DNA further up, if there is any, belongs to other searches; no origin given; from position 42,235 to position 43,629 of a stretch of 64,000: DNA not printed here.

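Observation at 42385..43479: GDP-mannose-pyrophosphorylase-like nucleotidyltransferase with a degenerate catalytic loop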

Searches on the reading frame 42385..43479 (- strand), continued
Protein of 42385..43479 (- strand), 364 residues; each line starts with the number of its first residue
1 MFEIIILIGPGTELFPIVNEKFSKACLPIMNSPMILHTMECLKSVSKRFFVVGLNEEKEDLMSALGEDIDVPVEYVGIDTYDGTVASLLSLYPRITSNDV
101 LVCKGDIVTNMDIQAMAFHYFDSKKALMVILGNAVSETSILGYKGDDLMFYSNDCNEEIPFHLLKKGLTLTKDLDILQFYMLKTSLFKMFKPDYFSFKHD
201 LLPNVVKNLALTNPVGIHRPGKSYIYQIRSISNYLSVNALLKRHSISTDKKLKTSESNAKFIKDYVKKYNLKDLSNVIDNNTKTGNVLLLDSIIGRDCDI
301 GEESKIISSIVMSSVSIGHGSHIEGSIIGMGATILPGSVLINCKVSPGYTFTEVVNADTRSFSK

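Call 29: search_solved_structures(query=A2, max_evalue=0.001, show_alignments=2)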
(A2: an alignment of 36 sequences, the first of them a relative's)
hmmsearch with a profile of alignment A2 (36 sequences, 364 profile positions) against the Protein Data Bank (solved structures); distinct sequences matched with E-value up to 0.001: 81 (the best 60 are shown).
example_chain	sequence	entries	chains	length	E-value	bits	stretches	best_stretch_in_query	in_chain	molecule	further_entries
5b04_E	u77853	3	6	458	1.6e-48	168.8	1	6-356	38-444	Probable translation initiation factor eIF-2B subunit gamma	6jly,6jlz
6caj_J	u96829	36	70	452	3.4e-45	157.8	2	10-215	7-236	Translation initiation factor eIF-2B subunit gamma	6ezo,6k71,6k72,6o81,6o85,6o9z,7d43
9y3p_I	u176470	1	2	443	4.6e-45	157.4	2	10-215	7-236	Translation initiation factor eIF2B subunit gamma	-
6i3m_I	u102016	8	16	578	5.3e-39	137.5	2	216-359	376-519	Translation initiation factor eIF-2B subunit gamma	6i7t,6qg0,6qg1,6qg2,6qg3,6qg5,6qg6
6i3m_G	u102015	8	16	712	5e-35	124.4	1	16-356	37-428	Translation initiation factor eIF-2B subunit epsilon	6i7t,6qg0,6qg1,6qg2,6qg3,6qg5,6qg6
5b04_I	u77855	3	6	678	8.6e-35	123.6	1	21-357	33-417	Probable translation initiation factor eIF-2B subunit epsilon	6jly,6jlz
9y3p_A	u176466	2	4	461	3.1e-24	88.9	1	18-338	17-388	Translation initiation factor eIF2B subunit epsilon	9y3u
7x8j_A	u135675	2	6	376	9.4e-24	87.3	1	8-342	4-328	Mannose-1-phosphate guanylyltransferase 1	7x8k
8yre_D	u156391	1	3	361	1.2e-23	87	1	9-342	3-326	Mannose-1-phosphate guanylyltransferase 1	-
6o81_A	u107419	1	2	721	1.3e-23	86.9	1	18-338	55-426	Translation initiation factor eIF-2B subunit epsilon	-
6caj_B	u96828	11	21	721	1.3e-23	86.9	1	18-338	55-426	Translation initiation factor eIF-2B subunit epsilon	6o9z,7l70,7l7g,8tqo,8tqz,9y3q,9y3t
6ezo_I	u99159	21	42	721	1.3e-23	86.9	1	18-338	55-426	Human eukaryotic initiation factor EIF2B epsilon subunits | Translation initiation factor eIF-2B subunit epsilon | Translation initiation factor eIF2B subunit e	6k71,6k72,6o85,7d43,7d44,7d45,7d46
9qc6_I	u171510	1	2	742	1.4e-23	86.7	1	18-338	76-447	Translation initiation factor eIF2B subunit epsilon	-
7whr_B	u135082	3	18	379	1.2e-22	83.7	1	8-342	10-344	Nucleotidyl transferase family protein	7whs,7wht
8yre_A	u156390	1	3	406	1.1e-20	77.2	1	6-337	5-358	ADP-glucose pyrophosphorylase family protein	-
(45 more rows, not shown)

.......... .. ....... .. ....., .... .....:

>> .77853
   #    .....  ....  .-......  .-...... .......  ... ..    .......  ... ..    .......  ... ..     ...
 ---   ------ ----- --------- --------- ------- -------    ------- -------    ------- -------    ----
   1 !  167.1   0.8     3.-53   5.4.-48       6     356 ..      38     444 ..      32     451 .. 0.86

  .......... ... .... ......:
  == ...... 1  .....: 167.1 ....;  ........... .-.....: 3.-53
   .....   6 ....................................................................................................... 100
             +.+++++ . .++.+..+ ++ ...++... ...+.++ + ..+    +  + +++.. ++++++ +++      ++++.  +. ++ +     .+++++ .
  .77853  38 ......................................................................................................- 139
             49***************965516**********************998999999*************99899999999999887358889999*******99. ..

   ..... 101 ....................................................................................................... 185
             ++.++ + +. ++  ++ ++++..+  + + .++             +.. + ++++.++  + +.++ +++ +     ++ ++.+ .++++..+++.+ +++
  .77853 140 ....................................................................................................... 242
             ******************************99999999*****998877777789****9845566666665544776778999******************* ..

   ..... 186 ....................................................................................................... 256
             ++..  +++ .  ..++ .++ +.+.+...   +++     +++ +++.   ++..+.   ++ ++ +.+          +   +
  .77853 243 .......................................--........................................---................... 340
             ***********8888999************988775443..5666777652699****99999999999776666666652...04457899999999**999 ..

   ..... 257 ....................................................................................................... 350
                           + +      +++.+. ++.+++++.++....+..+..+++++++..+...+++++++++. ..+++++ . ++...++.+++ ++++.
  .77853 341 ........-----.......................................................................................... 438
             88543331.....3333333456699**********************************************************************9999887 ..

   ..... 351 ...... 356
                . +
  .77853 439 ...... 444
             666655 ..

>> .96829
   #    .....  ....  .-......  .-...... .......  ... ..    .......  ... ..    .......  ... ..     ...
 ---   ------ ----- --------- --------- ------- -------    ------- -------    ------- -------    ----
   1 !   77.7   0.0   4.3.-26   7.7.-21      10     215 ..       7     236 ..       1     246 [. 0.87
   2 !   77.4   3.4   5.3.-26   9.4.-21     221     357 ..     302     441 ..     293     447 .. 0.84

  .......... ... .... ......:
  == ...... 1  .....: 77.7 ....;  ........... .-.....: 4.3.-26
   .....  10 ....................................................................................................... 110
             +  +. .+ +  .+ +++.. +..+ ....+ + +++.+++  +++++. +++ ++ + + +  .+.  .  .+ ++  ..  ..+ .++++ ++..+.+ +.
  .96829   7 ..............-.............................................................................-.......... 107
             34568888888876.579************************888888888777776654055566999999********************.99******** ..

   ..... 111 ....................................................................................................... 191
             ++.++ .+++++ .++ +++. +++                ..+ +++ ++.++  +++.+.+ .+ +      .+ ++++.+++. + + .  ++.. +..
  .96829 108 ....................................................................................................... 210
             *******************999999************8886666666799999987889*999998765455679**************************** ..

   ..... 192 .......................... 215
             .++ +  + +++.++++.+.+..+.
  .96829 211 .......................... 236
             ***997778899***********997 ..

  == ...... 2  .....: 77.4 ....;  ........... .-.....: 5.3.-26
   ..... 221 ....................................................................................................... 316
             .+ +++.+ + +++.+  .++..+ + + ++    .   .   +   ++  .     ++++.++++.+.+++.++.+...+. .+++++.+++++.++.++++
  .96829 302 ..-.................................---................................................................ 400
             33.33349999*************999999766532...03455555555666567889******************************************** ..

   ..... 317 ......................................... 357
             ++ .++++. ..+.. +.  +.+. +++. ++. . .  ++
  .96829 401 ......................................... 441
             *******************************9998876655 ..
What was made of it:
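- Epsilon scores 5e-35, GMPPB-type 9e-24 to 2.5e-17, GMPPA 5e-13 (call 29).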

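Call 30: find_homologous_proteins(query=A2, max_evalue=0.001)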
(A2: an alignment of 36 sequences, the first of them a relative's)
Query A2 (36 sequences) (364 aa, profile of the alignment): 18 proteins with E <= 0.001 among 8000 candidates.
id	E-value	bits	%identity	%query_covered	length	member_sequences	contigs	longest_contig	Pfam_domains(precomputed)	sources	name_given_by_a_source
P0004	8.9e-130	451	82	100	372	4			PF00483.30,PF25087.2,PF25084.2,PF24894.2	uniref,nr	uniref:Translation initiation factor eIF2B subunit gamma n=1 Tax=Encephalitozoon cuniculi TaxID=6035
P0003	3.5e-129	449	82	100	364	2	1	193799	PF00483.30,PF25087.2,PF25084.2,PF24894.2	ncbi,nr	ncbi:hypothetical protein KMI_05g09420 [Encephalitozoon hellem]|nr:hypothetical protein KMI_05g09420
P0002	2.3e-128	446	84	100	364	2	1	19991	PF00483.30,PF25087.2,PF25084.2,PF24894.2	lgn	-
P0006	4.7e-128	445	62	100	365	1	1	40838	PF00483.30,PF25087.2,PF25084.2,PF24894.2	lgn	-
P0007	5.3e-126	439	59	100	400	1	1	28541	PF00483.30,PF25087.2,PF25084.2,PF24894.2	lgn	-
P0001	7.6e-126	438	100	100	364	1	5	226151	PF00483.30,PF25087.2,PF25084.2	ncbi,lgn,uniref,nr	ncbi:putative translation initiation factor E2B gamma subunit [Encephalitozoon intestinalis ATCC 505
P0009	9.0e-121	421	51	98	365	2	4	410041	PF00483.30,PF25087.2,PF25084.2,PF24894.2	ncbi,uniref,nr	ncbi:hypothetical protein OCOL_000027 [Ordospora colligata]|uniref:Translation initiation factor eIF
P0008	1.0e-120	421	50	100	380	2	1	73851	PF25087.2,PF25084.2,PF24894.2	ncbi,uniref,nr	ncbi:hypothetical protein HK407_05g10140 [Ordospora pajunii]|uniref:uncharacterized protein n=1 Tax=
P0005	8.1e-117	408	66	100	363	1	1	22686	PF00483.30,PF25087.2,PF25084.2,PF24894.2,PF12804.14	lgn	-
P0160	8.3e-97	343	25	99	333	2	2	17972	PF25087.2,PF25084.2,PF24894.2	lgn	-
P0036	3.0e-89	318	22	99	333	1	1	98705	PF25087.2,PF25084.2,PF24894.2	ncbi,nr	ncbi:hypothetical protein PAPHI01_0496 [Pancytospora philotis]|nr:hypothetical protein PAPHI01_0496 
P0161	5.7e-86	307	24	96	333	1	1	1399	PF00132.31,PF25087.2,PF25084.2,PF24894.2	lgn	-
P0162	2.8e-85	305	28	99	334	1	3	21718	PF00132.31,PF25087.2,PF25084.2,PF24894.2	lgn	-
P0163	1.0e-84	303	27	96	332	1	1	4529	PF00132.31,PF07959.19,PF25087.2,PF25084.2,PF24894.2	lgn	-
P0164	6.7e-81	290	21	99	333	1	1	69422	PF00132.31,PF25087.2,PF25084.2,PF24894.2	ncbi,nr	ncbi:hypothetical protein PAEPH01_0098 [Pancytospora epiphaga]|nr:hypothetical protein PAEPH01_0098 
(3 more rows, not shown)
